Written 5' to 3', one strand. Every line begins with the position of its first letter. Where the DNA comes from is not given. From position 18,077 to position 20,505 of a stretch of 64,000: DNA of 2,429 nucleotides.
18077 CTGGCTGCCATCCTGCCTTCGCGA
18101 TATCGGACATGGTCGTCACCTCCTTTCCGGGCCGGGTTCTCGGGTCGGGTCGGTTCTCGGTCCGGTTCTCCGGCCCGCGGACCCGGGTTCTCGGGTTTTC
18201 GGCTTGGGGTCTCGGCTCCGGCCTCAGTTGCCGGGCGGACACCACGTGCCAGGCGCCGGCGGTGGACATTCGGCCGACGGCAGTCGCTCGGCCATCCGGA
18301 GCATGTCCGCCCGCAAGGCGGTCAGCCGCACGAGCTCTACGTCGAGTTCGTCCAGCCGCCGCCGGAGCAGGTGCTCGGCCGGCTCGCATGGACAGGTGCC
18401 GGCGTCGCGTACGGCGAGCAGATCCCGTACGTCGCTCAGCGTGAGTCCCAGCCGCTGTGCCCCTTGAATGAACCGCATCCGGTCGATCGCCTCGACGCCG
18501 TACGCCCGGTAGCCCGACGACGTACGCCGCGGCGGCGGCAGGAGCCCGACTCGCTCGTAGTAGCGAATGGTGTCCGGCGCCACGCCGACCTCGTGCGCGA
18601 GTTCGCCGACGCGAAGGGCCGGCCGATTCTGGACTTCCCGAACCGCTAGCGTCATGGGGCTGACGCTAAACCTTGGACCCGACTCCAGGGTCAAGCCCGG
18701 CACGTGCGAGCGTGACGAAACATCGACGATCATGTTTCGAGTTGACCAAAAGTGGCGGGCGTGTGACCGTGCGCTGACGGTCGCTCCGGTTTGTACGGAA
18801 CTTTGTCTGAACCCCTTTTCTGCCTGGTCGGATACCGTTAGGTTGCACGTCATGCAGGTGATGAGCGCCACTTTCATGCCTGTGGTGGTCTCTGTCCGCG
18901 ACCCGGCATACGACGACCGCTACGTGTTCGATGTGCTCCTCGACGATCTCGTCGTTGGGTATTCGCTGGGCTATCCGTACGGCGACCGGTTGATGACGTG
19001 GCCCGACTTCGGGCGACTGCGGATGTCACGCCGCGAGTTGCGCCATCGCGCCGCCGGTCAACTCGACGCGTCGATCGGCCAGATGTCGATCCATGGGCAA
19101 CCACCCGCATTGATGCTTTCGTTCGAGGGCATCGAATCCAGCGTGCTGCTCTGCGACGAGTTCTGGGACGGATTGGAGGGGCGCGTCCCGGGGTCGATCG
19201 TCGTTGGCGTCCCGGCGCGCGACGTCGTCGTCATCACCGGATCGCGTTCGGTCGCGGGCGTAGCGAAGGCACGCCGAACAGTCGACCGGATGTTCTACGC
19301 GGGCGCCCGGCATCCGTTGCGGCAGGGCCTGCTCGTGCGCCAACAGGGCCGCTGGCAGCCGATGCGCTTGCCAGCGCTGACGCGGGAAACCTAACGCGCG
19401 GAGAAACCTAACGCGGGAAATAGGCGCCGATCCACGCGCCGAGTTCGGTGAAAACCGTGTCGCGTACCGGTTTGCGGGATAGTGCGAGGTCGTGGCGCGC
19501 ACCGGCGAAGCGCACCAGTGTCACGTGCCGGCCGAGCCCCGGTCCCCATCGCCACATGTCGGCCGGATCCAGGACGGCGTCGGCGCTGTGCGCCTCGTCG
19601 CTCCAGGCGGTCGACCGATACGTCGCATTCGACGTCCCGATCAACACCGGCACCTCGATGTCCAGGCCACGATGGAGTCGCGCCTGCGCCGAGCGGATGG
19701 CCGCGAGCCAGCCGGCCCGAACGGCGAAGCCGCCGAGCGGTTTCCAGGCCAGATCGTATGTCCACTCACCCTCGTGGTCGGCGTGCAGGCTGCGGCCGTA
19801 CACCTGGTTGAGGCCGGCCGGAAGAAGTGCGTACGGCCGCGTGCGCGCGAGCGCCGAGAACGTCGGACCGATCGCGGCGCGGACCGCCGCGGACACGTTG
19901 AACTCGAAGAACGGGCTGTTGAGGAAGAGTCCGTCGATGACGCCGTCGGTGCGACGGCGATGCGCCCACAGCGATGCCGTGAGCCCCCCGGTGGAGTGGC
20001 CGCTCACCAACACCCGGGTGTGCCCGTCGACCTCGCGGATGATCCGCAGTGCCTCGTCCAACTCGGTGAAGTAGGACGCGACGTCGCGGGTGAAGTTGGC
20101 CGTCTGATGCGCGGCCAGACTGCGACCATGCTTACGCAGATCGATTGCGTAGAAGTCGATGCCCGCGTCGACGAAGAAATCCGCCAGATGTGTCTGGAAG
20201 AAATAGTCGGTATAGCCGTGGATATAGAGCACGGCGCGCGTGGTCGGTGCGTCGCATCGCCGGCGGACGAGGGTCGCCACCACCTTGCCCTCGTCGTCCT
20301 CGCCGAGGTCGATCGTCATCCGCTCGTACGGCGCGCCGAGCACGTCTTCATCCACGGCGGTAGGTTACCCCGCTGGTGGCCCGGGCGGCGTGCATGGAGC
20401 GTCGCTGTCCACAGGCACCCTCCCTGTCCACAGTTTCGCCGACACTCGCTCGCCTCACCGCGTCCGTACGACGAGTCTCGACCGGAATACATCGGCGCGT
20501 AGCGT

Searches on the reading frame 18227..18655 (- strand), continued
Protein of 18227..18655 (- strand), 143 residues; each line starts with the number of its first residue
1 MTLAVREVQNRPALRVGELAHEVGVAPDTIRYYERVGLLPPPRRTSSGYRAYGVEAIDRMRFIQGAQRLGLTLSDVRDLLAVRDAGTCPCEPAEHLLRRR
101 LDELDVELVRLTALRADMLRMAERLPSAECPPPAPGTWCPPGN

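Call 48: search_protein_families(library=ncbifam, proteins=[L163:372-2387:-, L164:308-2317:-, L009:3849-4586:+, L016:3503-3898:+], max_evalue=0.00001)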
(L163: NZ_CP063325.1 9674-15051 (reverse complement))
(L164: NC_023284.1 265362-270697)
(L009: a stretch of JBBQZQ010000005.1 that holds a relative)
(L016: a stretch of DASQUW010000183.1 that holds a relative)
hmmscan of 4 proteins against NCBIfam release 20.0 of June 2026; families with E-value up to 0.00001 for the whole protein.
L163:372-2387:- (671 aa): 18 families
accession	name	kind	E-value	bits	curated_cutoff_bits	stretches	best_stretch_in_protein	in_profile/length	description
TIGR01525.1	ATPase-IB_hvy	subfamily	7.4e-169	563.2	346.25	1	112-650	2-560/560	heavy metal translocating P-type ATPase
TIGR01512.1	ATPase-IB2_Cd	subfamily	3.1e-139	464.9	313.5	1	112-652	2-494/494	cadmium family heavy metal-translocating P-type ATPase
TIGR01511.1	ATPase-IB1_Cu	subfamily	7.6e-125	417.8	397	1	93-650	2-541/542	copper-translocating P-type ATPase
NF008262.1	PRK11033.1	equivalog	2e-124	416.7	1005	1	62-653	131-730/731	zinc/cadmium/mercury/lead-transporting ATPase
NF033775.1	P_type_ZntA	exception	2.7e-113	379.7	1240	1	60-653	132-731/732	Zn(II)/Cd(II)/Pb(II) translocating P-type ATPase ZntA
NF007952.0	PRK10671.1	equivalog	6.1e-100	335.6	1316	1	131-652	293-833/838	copper-exporting P-type ATPase CopA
TIGR01494.1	ATPase_P-type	subfamily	8.2e-74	248.8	62.3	1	134-627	2-465/478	HAD-IC family P-type ATPase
TIGR01497.1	kdpB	equivalog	7.4e-52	176.3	527.9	2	131-395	70-345/675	potassium-transporting ATPase subunit KdpB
TIGR01647.1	ATPase-IIIA_H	equivalog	2.7e-51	174.7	615.5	2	115-393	42-331/755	plasma-membrane proton-efflux P-type ATPase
NF010609.0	PRK14010.1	equivalog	3.7e-45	154.3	1323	2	132-385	70-334/673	K(+)-transporting ATPase subunit B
TIGR01522.1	ATPase-IIA2_Ca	equivalog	1.8e-36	125.3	798.3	2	527-623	573-669/854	calcium-transporting P-type ATPase, PMR1-type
TIGR01517.1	ATPase-IIB_Ca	equivalog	2.1e-30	105.6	507.05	2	526-624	612-709/882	calcium-translocating P-type ATPase, PMCA-type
TIGR01106.1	ATPase-IIC_X-K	subfamily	1.3e-28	99.4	946.1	2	527-616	669-758/997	Na,H/K antiporter P-type ATPase subunit alpha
TIGR01524.1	ATPase-IIIB_Mg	equivalog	2.3e-26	92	610.75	2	523-628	584-690/867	magnesium-translocating P-type ATPase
TIGR01116.1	ATPase-IIA1_Ca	equivalog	1.5e-25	89.5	703.4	2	467-598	454-599/799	calcium-translocating P-type ATPase, SERCA-type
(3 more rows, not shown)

L164:308-2317:- (669 aa): 18 families
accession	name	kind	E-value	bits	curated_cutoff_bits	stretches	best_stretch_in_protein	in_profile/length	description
TIGR01525.1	ATPase-IB_hvy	subfamily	6.3e-168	560.1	346.25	1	119-657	2-560/560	heavy metal translocating P-type ATPase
TIGR01512.1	ATPase-IB2_Cd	subfamily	9.7e-136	453.3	313.5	1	119-659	2-494/494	cadmium family heavy metal-translocating P-type ATPase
NF008262.1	PRK11033.1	equivalog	1.5e-125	420.3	1005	1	71-660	133-730/731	zinc/cadmium/mercury/lead-transporting ATPase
TIGR01511.1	ATPase-IB1_Cu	subfamily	2.7e-124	416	397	1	100-657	2-541/542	copper-translocating P-type ATPase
NF033775.1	P_type_ZntA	exception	1.5e-110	370.7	1240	1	80-660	144-731/732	Zn(II)/Cd(II)/Pb(II) translocating P-type ATPase ZntA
NF007952.0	PRK10671.1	equivalog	1.7e-97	327.6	1316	1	138-659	293-833/838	copper-exporting P-type ATPase CopA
TIGR01494.1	ATPase_P-type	subfamily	2.4e-75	253.8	62.3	2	454-634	294-465/478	HAD-IC family P-type ATPase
TIGR01497.1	kdpB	equivalog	4.2e-53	180.5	527.9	1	138-650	70-605/675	potassium-transporting ATPase subunit KdpB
TIGR01647.1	ATPase-IIIA_H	equivalog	3.2e-50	171.1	615.5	2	122-400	42-331/755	plasma-membrane proton-efflux P-type ATPase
NF010609.0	PRK14010.1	equivalog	4.3e-45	154.1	1323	2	455-651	410-601/673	K(+)-transporting ATPase subunit B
TIGR01522.1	ATPase-IIA2_Ca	equivalog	2.3e-34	118.3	798.3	2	533-613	572-652/854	calcium-transporting P-type ATPase, PMR1-type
TIGR01517.1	ATPase-IIB_Ca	equivalog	3.8e-33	114.7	507.05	2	532-617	611-695/882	calcium-translocating P-type ATPase, PMCA-type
TIGR01106.1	ATPase-IIC_X-K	subfamily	4.8e-29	100.8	946.1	2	530-618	665-753/997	Na,H/K antiporter P-type ATPase subunit alpha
TIGR01524.1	ATPase-IIIB_Mg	equivalog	1.1e-25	89.7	610.75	2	518-624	571-677/867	magnesium-translocating P-type ATPase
NF011702.0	PRK15122.1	subfamily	4.5e-25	87.8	975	2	501-622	591-714/907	magnesium-translocating P-type ATPase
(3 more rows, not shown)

L009:3849-4586:+ (245 aa): 1 family
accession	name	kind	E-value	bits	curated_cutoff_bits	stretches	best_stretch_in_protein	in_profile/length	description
TIGR01297.1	CDF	superfamily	5.5e-11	42.3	82.35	1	62-233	6-185/285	cation diffusion facilitator family transporter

L016:3503-3898:+ (131 aa): 2 families
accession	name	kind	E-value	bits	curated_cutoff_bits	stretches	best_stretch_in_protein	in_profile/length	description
NF041414.1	ArsI_CadI_VOC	equivalog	4.5e-54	182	116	1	4-126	1-124/147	ArsI/CadI family heavy metal resistance metalloenzyme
TIGR02295.1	HpaD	equivalog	1.1e-08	34.6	321.4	1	7-117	8-118/298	3,4-dihydroxyphenylacetate 2,3-dioxygenase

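Call 67: find_homologous_proteins(query=A1, max_evalue=1e-30)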
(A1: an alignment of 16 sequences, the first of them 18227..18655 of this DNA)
Query A1 (16 sequences) (143 aa, profile of the alignment): 3639 proteins with E <= 1e-30 among 8000 candidates; the best 120 are listed.
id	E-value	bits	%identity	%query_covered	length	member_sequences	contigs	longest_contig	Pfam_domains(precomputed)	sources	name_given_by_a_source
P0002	8.3e-68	245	46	88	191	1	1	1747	PF00376.30,PF13411.13,PF09278.18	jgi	-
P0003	2.7e-67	243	77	90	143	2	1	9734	PF00376.30,PF13411.13,PF09278.18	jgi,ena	-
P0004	3.1e-67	243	95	100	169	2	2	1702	PF00376.30,PF13411.13,PF09278.18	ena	-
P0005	5.4e-67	242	74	91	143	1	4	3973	PF00376.30,PF13411.13,PF09278.18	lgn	-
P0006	5.5e-67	242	92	100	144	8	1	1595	PF00376.30,PF13411.13,PF09278.18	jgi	jgi:DNA-binding transcriptional MerR regulator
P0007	1.2e-66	241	72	90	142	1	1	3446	PF00376.30,PF13411.13,PF09278.18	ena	-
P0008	1.7e-66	240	71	94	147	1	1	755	PF00376.30,PF13411.13,PF09278.18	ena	-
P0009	1.8e-66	240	88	90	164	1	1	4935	PF00376.30,PF13411.13,PF09278.18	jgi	jgi:DNA-binding transcriptional MerR regulator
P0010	1.8e-66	240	94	100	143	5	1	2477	PF00376.30,PF13411.13,PF09278.18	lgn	-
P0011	2.1e-66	240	72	92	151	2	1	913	PF00376.30,PF13411.13,PF09278.18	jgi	jgi:DNA-binding transcriptional MerR regulator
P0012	2.2e-66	240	73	90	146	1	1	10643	PF00376.30,PF13411.13,PF09278.18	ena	-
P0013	2.8e-66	240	74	90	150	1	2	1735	PF00376.30,PF13411.13,PF09278.18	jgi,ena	-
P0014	3.0e-66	239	72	91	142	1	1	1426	PF00376.30,PF13411.13,PF09278.18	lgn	-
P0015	3.0e-66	239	73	90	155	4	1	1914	PF00376.30,PF13411.13,PF09278.18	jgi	jgi:DNA-binding transcriptional MerR regulator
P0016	3.1e-66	239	73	90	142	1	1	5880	PF00376.30,PF13411.13,PF09278.18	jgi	jgi:DNA-binding transcriptional MerR regulator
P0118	1.4e-64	234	70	90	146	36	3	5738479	PF00376.30,PF13411.13,PF09278.18,PF13560.13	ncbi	ncbi:heavy metal-responsive transcriptional regulator [Geodermatophilus sp. URMC 65]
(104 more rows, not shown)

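Call 68: find_encoding_contigs(protein=P0118, flank=2500, max_places=3)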
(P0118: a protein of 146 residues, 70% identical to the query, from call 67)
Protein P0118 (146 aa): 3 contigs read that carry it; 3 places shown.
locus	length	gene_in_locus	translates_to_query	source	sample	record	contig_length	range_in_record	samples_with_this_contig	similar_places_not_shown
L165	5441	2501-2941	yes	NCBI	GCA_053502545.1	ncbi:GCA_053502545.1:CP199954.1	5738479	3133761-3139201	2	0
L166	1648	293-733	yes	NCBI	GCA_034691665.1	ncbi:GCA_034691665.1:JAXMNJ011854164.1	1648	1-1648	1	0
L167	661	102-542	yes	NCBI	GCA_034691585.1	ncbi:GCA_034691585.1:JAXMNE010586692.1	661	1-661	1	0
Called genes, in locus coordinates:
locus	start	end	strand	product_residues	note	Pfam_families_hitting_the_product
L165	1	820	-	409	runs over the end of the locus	PF07690:MFS_1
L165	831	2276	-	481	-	PF00890:FAD_binding_2 (faint), PF01266:DAO, PF13450:NAD_binding_8 (weak), PF13738:Pyr_redox_3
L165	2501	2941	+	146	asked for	PF13560:HTH_31 (weak), PF00376:MerR, PF13411:MerR_1, PF09278:MerR-DNA-bind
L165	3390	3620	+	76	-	-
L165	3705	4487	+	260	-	-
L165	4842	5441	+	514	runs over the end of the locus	PF07732:Cu-oxidase_3, PF00394:Cu-oxidase, PF07731:Cu-oxidase_2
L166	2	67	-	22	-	?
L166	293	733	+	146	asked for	PF13560:HTH_31 (weak), PF00376:MerR, PF13411:MerR_1, PF09278:MerR-DNA-bind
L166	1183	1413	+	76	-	-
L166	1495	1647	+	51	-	?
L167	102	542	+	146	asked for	PF13560:HTH_31 (weak), PF00376:MerR, PF13411:MerR_1, PF09278:MerR-DNA-bind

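Call 71: search_protein_families(library=ncbifam, proteins=[L008:1483-2862:-, L009:3574-3939:+, L133:460-867:-, L165:3390-3620:+, L165:3705-4487:+], max_evalue=0.00001)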
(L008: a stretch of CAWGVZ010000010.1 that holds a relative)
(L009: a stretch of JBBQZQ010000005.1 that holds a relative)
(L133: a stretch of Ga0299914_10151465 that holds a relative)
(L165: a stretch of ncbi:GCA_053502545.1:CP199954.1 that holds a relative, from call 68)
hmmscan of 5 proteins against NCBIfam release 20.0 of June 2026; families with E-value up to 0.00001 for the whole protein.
L008:1483-2862:- (460 aa): 39 families (the best 25 are shown)
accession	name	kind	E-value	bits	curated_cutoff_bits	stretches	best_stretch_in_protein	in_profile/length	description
TIGR01350.1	lipoamide_DH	equivalog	7.5e-89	298.5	408.8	1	8-457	2-452/461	dihydrolipoyl dehydrogenase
NF004991.0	PRK06370.1-3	subfamily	3.4e-82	276.6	620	1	4-455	32-483/509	FAD-containing oxidoreductase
TIGR02053.1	MerA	equivalog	2.4e-78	264.2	454.45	1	9-453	2-447/465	mercury(II) reductase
NF004992.0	PRK06370.1-4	equivalog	1.3e-76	257.9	629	1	7-456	4-452/459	FAD-containing oxidoreductase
NF010311.1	PRK13748.1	subfamily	3.7e-71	240.6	600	1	7-448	97-537/560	mercury(II) reductase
NF004946.0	PRK06292.2-4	subfamily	5.8e-66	223.2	634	1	7-457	3-468/487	dihydrolipoyl dehydrogenase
NF005884.0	PRK07846.1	equivalog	7.3e-65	219.3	501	1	7-459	3-451/454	mycothione reductase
NF004990.0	PRK06370.1-1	equivalog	2.2e-64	217.8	842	1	7-456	4-452/459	FAD-containing oxidoreductase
NF004943.0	PRK06292.2-1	equivalog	1.3e-63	215.4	432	1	7-457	3-453/456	dihydrolipoyl dehydrogenase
NF004947.0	PRK06292.2-5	equivalog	3.7e-63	214.1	592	1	7-457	3-456/474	dihydrolipoyl dehydrogenase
NF003585.0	PRK05249.1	equivalog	4.7e-63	213.4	465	1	6-452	5-450/464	Si-specific NAD(P)(+) transhydrogenase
TIGR03452.1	mycothione_red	equivalog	1e-58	199.3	635.65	1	7-456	2-449/452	mycothione reductase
NF005883.0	PRK07845.1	equivalog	2.8e-57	194.8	479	1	9-456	4-456/466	NAD(P)H-quinone dehydrogenase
NF040477.1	chlor_oxi_RclA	equivalog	1.9e-55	188.3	740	1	9-456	5-437/441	reactive chlorine resistance oxidoreductase RclA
NF041853.1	hythiocyan_redase_MerA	equivalog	2.5e-53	181.5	650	1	7-457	3-439/440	hypothiocyanous acid reductase MerA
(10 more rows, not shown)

L009:3574-3939:+ (122 aa): 8 families
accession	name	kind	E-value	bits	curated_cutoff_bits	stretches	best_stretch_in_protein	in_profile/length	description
NF033788.1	HTH_metalloreg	subfamily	1.8e-25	88.5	55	1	13-88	1-77/77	metalloregulator ArsR/SmtB family transcription factor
NF047906.1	CdPbTransRegCmtR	equivalog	2.9e-20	72.1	150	1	13-100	11-98/104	Cd(II)/Pb(II)-sensing metalloregulatory transcriptional regulator CmtR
NF007528.0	PRK10141.1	subfamily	4e-15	55.7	97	1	13-80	6-74/117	metalloregulator ArsR/SmtB family transcription factor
NF033789.1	repress_SdpR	subfamily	3e-13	49.5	100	1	17-89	2-74/79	autorepressor SdpR family transcription factor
NF045707.1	Dbac_1936_reg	equivalog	2.8e-11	43.3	115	1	11-96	5-90/99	ArsR/SmtB-type metalloregulator TsoR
NF040642.1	sulf_sens_BigR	equivalog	9.7e-11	41.6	155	1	10-90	7-87/95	sulfite-sensing transcriptional repressor BigR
NF041413.1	ArsR_Rv2640c_fam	equivalog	9.2e-10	38.9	155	1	11-87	31-109/118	Rv2640c family ArsR-like transcriptional regulator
NF053755.1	MsvR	equivalog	3.2e-06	27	220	1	20-77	10-70/236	transcriptional factor MsvR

L133:460-867:- (136 aa): 0 families

L165:3390-3620:+ (76 aa): 0 families

L165:3705-4487:+ (260 aa): 0 families

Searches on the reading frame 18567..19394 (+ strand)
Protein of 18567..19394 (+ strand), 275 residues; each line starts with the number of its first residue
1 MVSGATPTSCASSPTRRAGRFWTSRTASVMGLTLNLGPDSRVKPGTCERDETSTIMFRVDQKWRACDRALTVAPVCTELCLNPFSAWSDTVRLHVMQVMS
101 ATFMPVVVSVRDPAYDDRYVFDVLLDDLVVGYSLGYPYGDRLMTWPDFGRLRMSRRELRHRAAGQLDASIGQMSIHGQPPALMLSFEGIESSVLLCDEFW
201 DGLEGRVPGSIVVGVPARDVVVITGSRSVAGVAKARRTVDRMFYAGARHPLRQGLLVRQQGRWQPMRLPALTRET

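Call 3: search_protein_families(library=ncbifam, proteins=[window:18567-19394:+], max_evalue=1)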
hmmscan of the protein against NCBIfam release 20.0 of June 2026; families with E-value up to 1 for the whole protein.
window:18567-19394:+ (275 aa): 1 family
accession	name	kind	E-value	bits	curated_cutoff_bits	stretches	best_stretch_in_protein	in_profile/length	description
NF010189.0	PRK13668.1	equivalog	0.00035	20.2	221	1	141-265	128-254/267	hypothetical protein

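Call 4: search_protein_families(library=pfam, proteins=[window:18567-19394:+], max_evalue=1)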
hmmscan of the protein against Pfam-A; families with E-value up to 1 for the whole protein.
window:18567-19394:+ (275 aa): 1 family
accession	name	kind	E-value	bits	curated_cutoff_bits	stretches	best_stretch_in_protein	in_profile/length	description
PF07285.16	DUF1444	-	0.083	12.9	23.8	1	177-231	167-221/264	Protein of unknown function (DUF1444)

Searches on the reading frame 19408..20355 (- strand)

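Call 3: search_protein_families(library=ncbifam, proteins=[window:19408-20355:-], max_evalue=1)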
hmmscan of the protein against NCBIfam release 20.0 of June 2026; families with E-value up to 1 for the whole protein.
window:19408-20355:- (315 aa): 3 families
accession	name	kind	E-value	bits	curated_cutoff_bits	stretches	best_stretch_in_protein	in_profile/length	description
NF011457.0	PRK14875.1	equivalog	0.0024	16.9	307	1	21-134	113-219/372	acetoin dehydrogenase dihydrolipoyllysine-residue acetyltransferase subunit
NF047580.1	BPSS1187_fam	subfamily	0.042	13.4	125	1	114-140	111-137/244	BPSS1187 family protein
NF045948.1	ProImpepThrmp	equivalog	0.069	12.6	500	1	55-132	43-114/291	proline iminopeptidase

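Call 4: search_protein_families(library=pfam, proteins=[window:19408-20355:-], max_evalue=1)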
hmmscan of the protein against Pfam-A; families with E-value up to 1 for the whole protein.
window:19408-20355:- (315 aa): 9 families
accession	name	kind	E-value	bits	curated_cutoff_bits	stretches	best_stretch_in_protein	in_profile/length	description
PF12146.15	Hydrolase_4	-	1e-18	68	27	1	39-241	4-198/239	Serine aminopeptidase, S33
PF12697.13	Abhydrolase_6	-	1.8e-11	45.6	26.3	1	42-292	1-208/217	Alpha/beta hydrolase family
PF00561.26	Abhydrolase_1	-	1.9e-08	34.8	25.8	1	41-190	2-144/245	alpha/beta hydrolase fold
PF12695.13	Abhydrolase_5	-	0.002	18.4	27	1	99-145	43-86/164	Alpha/beta hydrolase family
PF01764.32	Lipase_3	-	0.0075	16.6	22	1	95-133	45-83/140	Lipase (class 3)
PF07819.20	PGAP1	-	0.046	13.9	24.3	1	65-141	45-120/233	PGAP1-like alpha/beta domain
PF08349.16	DUF1722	-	0.14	12.9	22.5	1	73-117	12-56/117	Protein of unknown function (DUF1722)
PF20408.4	Abhydrolase_11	-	0.21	11.7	27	1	101-140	63-103/193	Alpha/beta hydrolase domain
PF05990.18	DUF900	-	0.25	11.2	20.5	1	37-155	17-142/232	Alpha/beta hydrolase of unknown function (DUF900)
